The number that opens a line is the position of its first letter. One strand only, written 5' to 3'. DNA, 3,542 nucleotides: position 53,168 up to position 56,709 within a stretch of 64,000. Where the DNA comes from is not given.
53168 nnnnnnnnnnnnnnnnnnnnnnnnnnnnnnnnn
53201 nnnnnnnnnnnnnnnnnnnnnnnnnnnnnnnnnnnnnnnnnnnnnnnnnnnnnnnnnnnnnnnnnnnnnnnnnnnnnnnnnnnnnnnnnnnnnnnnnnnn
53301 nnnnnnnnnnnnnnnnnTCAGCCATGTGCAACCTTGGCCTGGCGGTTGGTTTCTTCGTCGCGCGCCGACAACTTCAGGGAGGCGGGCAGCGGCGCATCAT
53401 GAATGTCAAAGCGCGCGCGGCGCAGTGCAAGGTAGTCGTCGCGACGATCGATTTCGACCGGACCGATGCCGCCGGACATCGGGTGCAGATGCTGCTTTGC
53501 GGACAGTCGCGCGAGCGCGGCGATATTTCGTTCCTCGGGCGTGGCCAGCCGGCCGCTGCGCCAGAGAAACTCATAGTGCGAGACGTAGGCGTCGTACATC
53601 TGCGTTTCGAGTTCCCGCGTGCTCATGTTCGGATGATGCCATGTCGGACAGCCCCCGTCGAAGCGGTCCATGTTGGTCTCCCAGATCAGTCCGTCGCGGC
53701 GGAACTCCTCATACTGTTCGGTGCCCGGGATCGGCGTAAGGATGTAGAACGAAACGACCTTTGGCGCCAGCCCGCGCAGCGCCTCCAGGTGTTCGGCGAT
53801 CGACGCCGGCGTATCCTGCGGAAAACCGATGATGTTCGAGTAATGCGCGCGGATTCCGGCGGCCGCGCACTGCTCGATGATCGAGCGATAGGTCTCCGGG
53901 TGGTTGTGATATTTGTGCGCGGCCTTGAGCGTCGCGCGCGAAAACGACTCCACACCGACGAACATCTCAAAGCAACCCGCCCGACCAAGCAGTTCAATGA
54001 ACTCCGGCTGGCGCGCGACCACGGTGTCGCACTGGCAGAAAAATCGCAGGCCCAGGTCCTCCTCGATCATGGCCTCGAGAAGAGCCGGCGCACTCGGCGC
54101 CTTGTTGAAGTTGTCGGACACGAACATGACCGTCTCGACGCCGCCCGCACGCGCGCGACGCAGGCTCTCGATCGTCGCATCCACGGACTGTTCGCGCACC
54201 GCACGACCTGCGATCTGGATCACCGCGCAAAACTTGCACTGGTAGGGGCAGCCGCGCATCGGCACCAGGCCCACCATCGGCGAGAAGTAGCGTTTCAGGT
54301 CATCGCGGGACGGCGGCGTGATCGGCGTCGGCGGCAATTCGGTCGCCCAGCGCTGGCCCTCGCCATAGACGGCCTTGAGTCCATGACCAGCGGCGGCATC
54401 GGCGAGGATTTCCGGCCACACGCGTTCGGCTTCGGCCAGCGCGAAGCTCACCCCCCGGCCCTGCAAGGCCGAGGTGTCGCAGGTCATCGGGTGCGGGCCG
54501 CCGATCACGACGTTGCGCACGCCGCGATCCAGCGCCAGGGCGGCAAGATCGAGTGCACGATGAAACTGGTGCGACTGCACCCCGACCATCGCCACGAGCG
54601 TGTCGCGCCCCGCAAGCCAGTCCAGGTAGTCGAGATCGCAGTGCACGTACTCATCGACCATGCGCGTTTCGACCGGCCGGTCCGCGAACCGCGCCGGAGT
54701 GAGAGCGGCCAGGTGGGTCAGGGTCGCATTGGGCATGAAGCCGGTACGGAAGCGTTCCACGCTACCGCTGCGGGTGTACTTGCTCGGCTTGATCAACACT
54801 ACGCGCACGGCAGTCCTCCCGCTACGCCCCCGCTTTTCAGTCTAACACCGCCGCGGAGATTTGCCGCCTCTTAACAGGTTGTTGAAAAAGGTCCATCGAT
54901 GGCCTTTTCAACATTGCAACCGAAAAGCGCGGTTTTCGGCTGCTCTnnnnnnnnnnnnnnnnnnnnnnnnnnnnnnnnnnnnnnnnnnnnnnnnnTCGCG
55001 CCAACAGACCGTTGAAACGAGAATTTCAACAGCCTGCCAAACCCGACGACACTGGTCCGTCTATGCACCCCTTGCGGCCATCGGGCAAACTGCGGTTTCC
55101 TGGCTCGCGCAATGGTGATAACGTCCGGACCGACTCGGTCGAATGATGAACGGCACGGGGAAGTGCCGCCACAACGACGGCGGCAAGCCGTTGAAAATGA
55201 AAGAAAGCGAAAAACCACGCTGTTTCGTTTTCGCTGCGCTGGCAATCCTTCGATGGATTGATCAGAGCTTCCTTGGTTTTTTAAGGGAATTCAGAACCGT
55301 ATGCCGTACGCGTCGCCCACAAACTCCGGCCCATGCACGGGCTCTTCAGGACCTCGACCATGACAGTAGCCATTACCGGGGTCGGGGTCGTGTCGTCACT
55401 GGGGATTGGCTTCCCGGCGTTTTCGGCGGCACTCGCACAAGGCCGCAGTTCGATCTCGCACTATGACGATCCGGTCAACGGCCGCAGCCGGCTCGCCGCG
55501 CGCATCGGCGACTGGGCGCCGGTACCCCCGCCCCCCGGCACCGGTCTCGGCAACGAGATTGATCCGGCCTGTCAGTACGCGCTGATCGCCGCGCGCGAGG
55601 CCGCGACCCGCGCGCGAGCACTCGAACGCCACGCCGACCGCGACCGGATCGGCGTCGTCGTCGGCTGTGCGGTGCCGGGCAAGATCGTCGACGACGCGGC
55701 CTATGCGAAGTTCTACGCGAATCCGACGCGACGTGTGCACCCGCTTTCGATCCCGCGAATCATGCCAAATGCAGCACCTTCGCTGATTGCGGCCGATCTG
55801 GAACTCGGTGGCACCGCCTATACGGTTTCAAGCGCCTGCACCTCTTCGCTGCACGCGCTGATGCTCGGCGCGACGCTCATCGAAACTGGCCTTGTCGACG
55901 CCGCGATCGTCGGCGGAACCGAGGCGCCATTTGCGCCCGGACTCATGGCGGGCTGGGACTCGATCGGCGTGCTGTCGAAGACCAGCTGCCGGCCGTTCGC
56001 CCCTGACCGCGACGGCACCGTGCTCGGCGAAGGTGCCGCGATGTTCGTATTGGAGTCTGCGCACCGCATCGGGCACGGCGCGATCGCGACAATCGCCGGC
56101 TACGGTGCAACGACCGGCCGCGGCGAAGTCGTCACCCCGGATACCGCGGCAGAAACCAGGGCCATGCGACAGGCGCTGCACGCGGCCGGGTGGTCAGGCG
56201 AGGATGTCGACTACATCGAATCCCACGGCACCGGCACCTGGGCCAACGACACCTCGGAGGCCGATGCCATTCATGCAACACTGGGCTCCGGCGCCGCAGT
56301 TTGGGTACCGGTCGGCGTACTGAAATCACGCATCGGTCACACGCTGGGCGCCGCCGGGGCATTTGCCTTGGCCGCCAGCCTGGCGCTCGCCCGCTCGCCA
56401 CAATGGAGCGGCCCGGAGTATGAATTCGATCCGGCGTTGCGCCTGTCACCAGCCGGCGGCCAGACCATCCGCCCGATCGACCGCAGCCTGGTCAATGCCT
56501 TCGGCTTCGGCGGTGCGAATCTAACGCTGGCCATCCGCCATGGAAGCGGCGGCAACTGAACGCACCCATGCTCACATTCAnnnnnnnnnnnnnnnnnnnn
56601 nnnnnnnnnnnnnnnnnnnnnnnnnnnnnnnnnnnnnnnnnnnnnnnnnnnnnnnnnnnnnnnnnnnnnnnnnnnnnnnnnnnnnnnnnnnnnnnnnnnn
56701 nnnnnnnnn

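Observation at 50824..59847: Divergent locus pairing a B12-radical-SAM enzyme and hybrid sensor kinase with a ketosynthase/aldolase/aminotransferase/dioxygenase-fusion operon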

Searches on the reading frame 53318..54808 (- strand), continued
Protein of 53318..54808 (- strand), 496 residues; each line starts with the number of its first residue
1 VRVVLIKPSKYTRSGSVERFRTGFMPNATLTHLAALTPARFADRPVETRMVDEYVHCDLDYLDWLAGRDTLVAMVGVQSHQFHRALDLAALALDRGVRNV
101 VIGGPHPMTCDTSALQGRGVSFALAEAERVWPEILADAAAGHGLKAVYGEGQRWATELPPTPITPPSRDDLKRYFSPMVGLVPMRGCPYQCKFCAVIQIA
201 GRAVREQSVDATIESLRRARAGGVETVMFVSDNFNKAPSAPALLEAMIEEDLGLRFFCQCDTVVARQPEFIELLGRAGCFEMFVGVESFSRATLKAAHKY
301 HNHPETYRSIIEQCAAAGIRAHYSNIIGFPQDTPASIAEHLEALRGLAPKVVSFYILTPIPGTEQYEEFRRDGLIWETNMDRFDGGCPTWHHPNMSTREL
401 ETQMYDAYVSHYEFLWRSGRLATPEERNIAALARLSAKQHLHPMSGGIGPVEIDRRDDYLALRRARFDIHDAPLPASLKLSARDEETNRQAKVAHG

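Call 48: fold_search(model_id=the predicted structure, library=pdb)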
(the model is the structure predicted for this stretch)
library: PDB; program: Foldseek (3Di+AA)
matches with E <= 10: 1539; with E <= 0.001: 122
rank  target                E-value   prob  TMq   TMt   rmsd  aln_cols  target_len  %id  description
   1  6fd2_A                3.1e-18  1.00  0.61  0.66   7.1       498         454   19  Radical SAM 1,2-diol dehydratase AprD4 in complex with its substrate paromamine (released 2018-01-17)
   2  6fd2_B                1.3e-17  1.00  0.60  0.65   7.1       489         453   19  Radical SAM 1,2-diol dehydratase AprD4 in complex with its substrate paromamine (released 2018-01-17)
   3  6wtf_B                3.6e-15  1.00  0.55  0.51  11.8       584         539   16  Structure of radical S-adenosylmethionine methyltransferase, TsrM, from Kitasatospora setae with tryptophan substrate  (released 2020-12-23)
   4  6wtf_A                5.3e-15  1.00  0.56  0.52  16.0       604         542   16  Structure of radical S-adenosylmethionine methyltransferase, TsrM, from Kitasatospora setae with tryptophan substrate  (released 2020-12-23)
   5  6wte_B                5.3e-15  1.00  0.54  0.51  12.9       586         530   16  Structure of radical S-adenosylmethionine methyltransferase, TsrM, from Kitasatospora setae with cobalamin and [4Fe-4S (released 2020-12-23)
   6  9ccb                  5.6e-15  1.00  0.53  0.61   8.0       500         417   18  X-ray crystal structure of methyl-coenzyme M reductase glutamine methylase (MgmA) from Methanothermobacter marburgensis  (released 2025-01-01)
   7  6wte_A                1.8e-14  1.00  0.55  0.49   6.3       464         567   16  Structure of radical S-adenosylmethionine methyltransferase, TsrM, from Kitasatospora setae with cobalamin and [4Fe-4S (released 2020-12-23)
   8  5ul2                  1.2e-12  1.00  0.50  0.36   9.0       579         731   14  Structure of Apo, SeMet-labeled Cobalamin-dependent S-adenosylmethionine radical enzyme OxsB (released 2017-04-19)
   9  9n1b                  3.2e-12  1.00  0.57  0.47  10.6       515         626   16  Crystal structure of CysS from Corallococcus sp. CA054B with 5'-deoxyadenosine, methionine, and pantetheinylated 3-metho (released 2026-01-28)
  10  9n1d                  8.5e-12  1.00  0.60  0.49   7.0       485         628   15  Crystal structure of CysS from Corallococcus sp. CA054B with 5'-deoxyadenosine and methionine bound (released 2026-01-28)
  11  5ul3                  9.0e-12  1.00  0.54  0.39   7.6       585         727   14  Structure of Cobalamin-dependent S-adenosylmethionine radical enzyme OxsB with aqua-cobalamin bound (released 2017-04-19)
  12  5ul4                  1.7e-11  1.00  0.51  0.37  15.8       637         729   14  Structure of Cobalamin-dependent S-adenosylmethionine radical enzyme OxsB with aqua-cobalamin and S-adenosylmethionine b (released 2017-04-19)
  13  9n1c                  4.3e-11  1.00  0.56  0.46  11.0       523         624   15  Crystal structure of CysS from Corallococcus sp. CA054B with 5'-deoxyadenosine, methionine, and pantetheinylated 3-ethox (released 2026-01-28)
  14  9a6d_A                7.2e-11  1.00  0.56  0.60   5.1       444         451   13  Integrative model of MTAB-YVFG by crosslinking MS and deep learning (released 2024-09-18)
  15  7kdx_A                1.0e-10  1.00  0.57  0.45   8.0       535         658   16  Crystal structure of Streptomyces tokunonesis TokK with hydroxycobalamin, 5'-deoxyadenosine, and methionine (released 2022-01-12)
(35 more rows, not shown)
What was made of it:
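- On Class B (cobalamin-dependent) radical SAM: The model (pLDDT 74) matches AprD4, TsrM, MgmA, OxsB, CysS and TokK over both domains (call 48).
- Closest known: Class-B radical-SAM enzymes that act on carrier-bound substrates. Same: These enzymes are the top structural matches (call 48).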

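Call 49: search_protein_families(library=pfam, proteins=[L083:5646-7058:-, L083:6909-7970:+, L083:7883-9307:+, L083:9304-9747:-, L083:11979-13961:+, L034:3611-4246:+, L034:4123-5280:-, L034:5381-6427:+, L034:7152-8054:-, L034:11518-12387:-], max_evalue=0.001)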
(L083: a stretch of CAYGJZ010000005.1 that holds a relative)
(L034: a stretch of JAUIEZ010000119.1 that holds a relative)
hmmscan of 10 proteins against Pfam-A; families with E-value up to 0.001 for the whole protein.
L083:5646-7058:- (470 aa): 0 families

L083:6909-7970:+ (353 aa): 1 family
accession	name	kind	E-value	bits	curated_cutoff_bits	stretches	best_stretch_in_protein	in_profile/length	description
PF02569.21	Pantoate_ligase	-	1.2e-83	280.8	20.7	1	72-349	3-267/268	Pantoate-beta-alanine ligase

L083:7883-9307:+ (474 aa): 2 families
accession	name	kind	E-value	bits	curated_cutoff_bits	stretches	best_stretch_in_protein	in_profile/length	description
PF00848.25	Ring_hydroxyl_A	-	5.2e-34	118.4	24.9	1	261-448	8-206/208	Ring hydroxylating alpha subunit (catalytic domain)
PF00355.32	Rieske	-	3.3e-18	65.8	20.3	1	110-191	2-81/88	Rieske [2Fe-2S] domain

L083:9304-9747:- (147 aa): 1 family
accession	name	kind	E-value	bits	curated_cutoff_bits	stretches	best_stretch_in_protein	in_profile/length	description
PF07681.17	DoxX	-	6.5e-18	65.6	23.6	1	25-106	2-84/85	DoxX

L083:11979-13961:+ (660 aa): 0 families

L034:3611-4246:+ (211 aa): 0 families

L034:4123-5280:- (385 aa): 4 families
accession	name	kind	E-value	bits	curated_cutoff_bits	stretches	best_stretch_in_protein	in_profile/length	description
PF12832.13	MFS_1_like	-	6.2e-48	164.2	25.2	1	6-353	3-369/373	MFS_1 like family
PF07690.21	MFS_1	-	5.2e-13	49.1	33.4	2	8-329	2-338/347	Major Facilitator Superfamily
PF03825.22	Nuc_H_symport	-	3.8e-09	36.5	25.9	1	1-369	1-385/400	Nucleoside H+ symporter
PF01306.25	LacY_symp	-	2.8e-08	33.4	24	1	7-357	12-384/413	LacY proton/sugar symporter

L034:5381-6427:+ (348 aa): 2 families
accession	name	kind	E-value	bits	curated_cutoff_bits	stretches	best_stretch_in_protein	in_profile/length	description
PF08496.15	Peptidase_S49_N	-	3.9e-53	179.9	27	1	12-157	2-147/147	Peptidase family S49 N-terminal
PF01343.23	Peptidase_S49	-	1.1e-45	155.7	24.9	1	161-306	3-150/154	Peptidase family S49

L034:7152-8054:- (300 aa): 0 families

L034:11518-12387:- (289 aa): 2 families
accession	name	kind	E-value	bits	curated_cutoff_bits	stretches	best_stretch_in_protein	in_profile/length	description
PF00034.26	Cytochrom_C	-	9.7e-12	46.5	21.3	1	24-127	1-89/90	Cytochrome c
PF13442.11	Cytochrome_CBB3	-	1.8e-07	31.8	27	0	22-124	1-68/68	Cytochrome C oxidase, cbb3-type, subunit III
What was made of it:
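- Tried and rejected: Housekeeping genes only (call 49).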

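Call 65: search_solved_structures(query=L015:7061-7978:+, max_evalue=0.00001)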
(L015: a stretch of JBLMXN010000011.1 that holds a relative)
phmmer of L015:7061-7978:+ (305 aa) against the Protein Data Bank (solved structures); distinct sequences matched with E-value up to 0.00001: 82 (the best 60 are shown).
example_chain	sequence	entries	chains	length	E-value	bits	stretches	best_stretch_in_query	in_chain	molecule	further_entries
7zq7_A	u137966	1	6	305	9.9e-54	185.8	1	12-290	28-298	Crotonase/enoyl-CoA hydratase family protein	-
3m6m_A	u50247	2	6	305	1.6e-52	181.8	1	47-292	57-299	RpfF protein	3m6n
6dgn_A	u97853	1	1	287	5.6e-46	160.3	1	30-291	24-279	RpfF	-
5fus_A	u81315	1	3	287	7.3e-46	159.9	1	30-291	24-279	Putative enoyl CoA hydratase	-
1hzd_A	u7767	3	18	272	1.6e-15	60.3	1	80-229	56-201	AU-BINDING PROTEIN/ENOYL-COA HYDRATASE | Methylglutaconyl-CoA hydratase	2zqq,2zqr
9ula_A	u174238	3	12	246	3.4e-13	52.7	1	73-218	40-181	Enoyl-CoA hydratase/isomerase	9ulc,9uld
28bq_A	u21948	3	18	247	3.5e-13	52.7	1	73-218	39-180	Enoyl-CoA hydratase/isomerase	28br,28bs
7eum_C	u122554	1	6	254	3.7e-13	52.6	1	73-218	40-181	Enoyl-CoA hydratase/isomerase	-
5wyb_B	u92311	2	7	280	5e-13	52.1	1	69-228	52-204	Probable enoyl-CoA hydratase/isomerase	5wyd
6dv2_G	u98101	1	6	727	5.7e-13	52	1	73-220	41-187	Trifunctional enzyme subunit alpha, mitochondrial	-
5zqz_A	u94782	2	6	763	6.2e-13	51.8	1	73-220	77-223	Trifunctional enzyme subunit alpha, mitochondrial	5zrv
4di1_A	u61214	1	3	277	1.4e-12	50.6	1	72-235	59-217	Enoyl-CoA hydratase EchA17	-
8bnu_C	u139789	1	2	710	2.2e-12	50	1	79-223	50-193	Fatty acid oxidation complex subunit alpha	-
8bnr_C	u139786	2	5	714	2.3e-12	50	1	79-223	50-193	Fatty acid oxidation complex subunit alpha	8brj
6ysv_A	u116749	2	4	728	2.4e-12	49.9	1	79-223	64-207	Fatty acid oxidation complex subunit alpha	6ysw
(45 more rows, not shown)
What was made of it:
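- In the PDB it matches the RpfF structures 3m6m, 6dgn and 5fus at 160-182 bits, against 60 bits or less for every ordinary enoyl-CoA hydratase (call 65).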

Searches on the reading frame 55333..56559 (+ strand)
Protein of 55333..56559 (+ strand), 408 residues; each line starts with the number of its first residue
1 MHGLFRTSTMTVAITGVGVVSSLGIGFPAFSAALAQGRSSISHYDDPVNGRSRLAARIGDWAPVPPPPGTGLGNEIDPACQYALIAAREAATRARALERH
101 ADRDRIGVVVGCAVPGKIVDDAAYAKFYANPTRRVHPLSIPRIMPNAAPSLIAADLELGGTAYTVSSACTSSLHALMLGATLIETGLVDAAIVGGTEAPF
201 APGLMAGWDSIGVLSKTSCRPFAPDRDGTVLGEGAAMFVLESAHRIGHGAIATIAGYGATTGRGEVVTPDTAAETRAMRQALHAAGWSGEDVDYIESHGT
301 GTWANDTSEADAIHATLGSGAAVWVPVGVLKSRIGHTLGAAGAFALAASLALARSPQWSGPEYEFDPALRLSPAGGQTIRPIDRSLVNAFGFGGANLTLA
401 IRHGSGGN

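Call 3: search_protein_families(library=pfam, proteins=[window:55333-56559:+])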
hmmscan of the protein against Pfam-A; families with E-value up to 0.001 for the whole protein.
window:55333-56559:+ (408 aa): 3 families
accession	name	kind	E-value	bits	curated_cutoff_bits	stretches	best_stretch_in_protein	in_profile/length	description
PF00109.32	ketoacyl-synt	-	6.7e-40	137.7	20.8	1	11-243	3-249/252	Beta-ketoacyl synthase, N-terminal domain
PF02801.28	Ketoacyl-synt_C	-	7.5e-24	84.5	20.8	1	252-350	2-104/119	Beta-ketoacyl synthase, C-terminal domain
PF00108.29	Thiolase_N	-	8.2e-05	22.5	26.4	1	152-197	68-113/260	Thiolase, N-terminal domain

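Call 4: search_protein_families(library=ncbifam, proteins=[window:55333-56559:+])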
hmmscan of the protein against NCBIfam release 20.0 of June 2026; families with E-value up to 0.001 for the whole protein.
window:55333-56559:+ (408 aa): 28 families (the best 25 are shown)
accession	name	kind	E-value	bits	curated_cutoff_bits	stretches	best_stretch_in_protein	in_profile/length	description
TIGR03150.1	fabF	equivalog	7.6e-70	235.6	493.75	1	12-402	3-407/407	beta-ketoacyl-ACP synthase II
NF005589.0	PRK07314.1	subfamily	2.9e-67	227.2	387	1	10-403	4-411/413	beta-ketoacyl-ACP synthase II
NF006618.0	PRK09185.1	subfamily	1.2e-59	202.3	407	1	9-401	2-390/394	beta-ketoacyl-ACP synthase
NF004970.0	PRK06333.1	subfamily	9.5e-53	179.5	525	1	10-402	4-420/424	beta-ketoacyl-ACP synthase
NF005490.0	PRK07103.1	equivalog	2e-50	172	445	1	10-403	4-412/414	polyketide beta-ketoacyl:acyl carrier protein synthase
NF004618.0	PRK05952.1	equivalog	1.4e-48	165.7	455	1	139-403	117-382/384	beta-ketoacyl-ACP synthase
NF006274.0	PRK08439.1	equivalog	3.8e-45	154.4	621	1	11-398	3-400/406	beta-ketoacyl-ACP synthase II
NF006587.0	PRK09116.1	equivalog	4.7e-43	147.5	470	1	11-402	3-405/408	beta-ketoacyl-ACP synthase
NF005935.0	PRK07967.1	equivalog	4.7e-41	141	630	1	12-403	4-403/406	beta-ketoacyl-ACP synthase I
NF006434.0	PRK08722.1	equivalog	3.2e-38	131.7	759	1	10-401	4-411/414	beta-ketoacyl-ACP synthase II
NF058662.1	cispenta_AmcF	equivalog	8.7e-38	130.3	325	1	12-401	2-367/369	cispentacin biosynthesis acyltransferase subunit AmcF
NF005076.0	PRK06501.1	equivalog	1.2e-37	129.8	629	1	153-401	159-420/425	beta-ketoacyl-ACP synthase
NF005916.1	PRK07910.1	equivalog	2.3e-36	125.6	560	1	12-401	14-415/418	KasA/KasB family beta-ketoacyl-ACP synthase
NF045894.1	PKS_plus_SDR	equivalog_domain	6.4e-31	106.9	1740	1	76-343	87-355/1515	type I polyketide synthase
NF040607.1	mycolic_Pks13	equivalog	9.1e-27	93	2100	1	158-361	260-478/1680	polyketide synthase Pks13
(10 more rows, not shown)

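Call 55: search_solved_structures(query=window:55333-56559:+, max_evalue=1e-20)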
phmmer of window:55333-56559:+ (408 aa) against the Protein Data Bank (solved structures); distinct sequences matched with E-value up to 1e-20: 87 (the best 60 are shown).
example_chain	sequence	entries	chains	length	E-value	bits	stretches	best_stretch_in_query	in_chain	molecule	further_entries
1ox0_A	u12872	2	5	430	9.7e-47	163.2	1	11-403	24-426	Beta ketoacyl-acyl carrier protein synthase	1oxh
2rjt_A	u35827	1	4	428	2.2e-46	162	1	11-402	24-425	Beta-ketoacyl-ACP synthase II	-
2alm_A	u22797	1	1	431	1.4e-44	156.2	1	11-403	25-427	3-oxoacyl-(acyl-carrier-protein) synthase II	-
2gqd_A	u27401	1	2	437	2.6e-44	155.3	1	70-401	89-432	3-oxoacyl-[acyl-carrier-protein] synthase 2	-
1e5m_A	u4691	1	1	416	2.2e-43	152.2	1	11-402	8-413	BETA KETOACYL ACYL CARRIER PROTEIN SYNTHASE II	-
4ls5_A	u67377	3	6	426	4e-41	144.7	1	2-401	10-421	3-oxoacyl-[acyl-carrier-protein] synthase 2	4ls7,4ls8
1j3n_A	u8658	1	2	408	4.3e-41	144.6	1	12-402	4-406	3-oxoacyl-(acyl-carrier protein) synthase II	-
5sxo_A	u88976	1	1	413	7.2e-41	143.9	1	12-402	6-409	3-oxoacyl-[acyl-carrier-protein] synthase 2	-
3o04_A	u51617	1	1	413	7.4e-41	143.9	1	12-402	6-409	beta-keto-acyl carrier protein synthase II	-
4ls6_A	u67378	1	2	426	1.3e-40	143.1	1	2-401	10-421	3-oxoacyl-[acyl-carrier-protein] synthase 2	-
4b7v_A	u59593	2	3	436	2.2e-39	139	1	8-403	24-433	3-OXOACYL-[ACYL-CARRIER-PROTEIN] SYNTHASE 2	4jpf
8qm1_A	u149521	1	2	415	5.2e-39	137.8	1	10-403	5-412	3-oxoacyl-[acyl-carrier-protein] synthase 2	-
3kzu_A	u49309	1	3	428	1.1e-38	136.7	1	11-403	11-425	3-oxoacyl-(Acyl-carrier-protein) synthase ii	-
2iwy_A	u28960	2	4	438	4.3e-38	134.8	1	12-401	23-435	3-OXOACYL-[ACYL-CARRIER-PROTEIN] SYNTHASE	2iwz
9n50_A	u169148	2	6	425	5.7e-38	134.4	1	12-401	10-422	3-oxoacyl-[acyl-carrier-protein] synthase, mitochondrial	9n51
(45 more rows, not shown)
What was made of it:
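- On FabF/FabB elongating ketosynthase: The best FabF in the PDB scores 163 bits (call 55).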
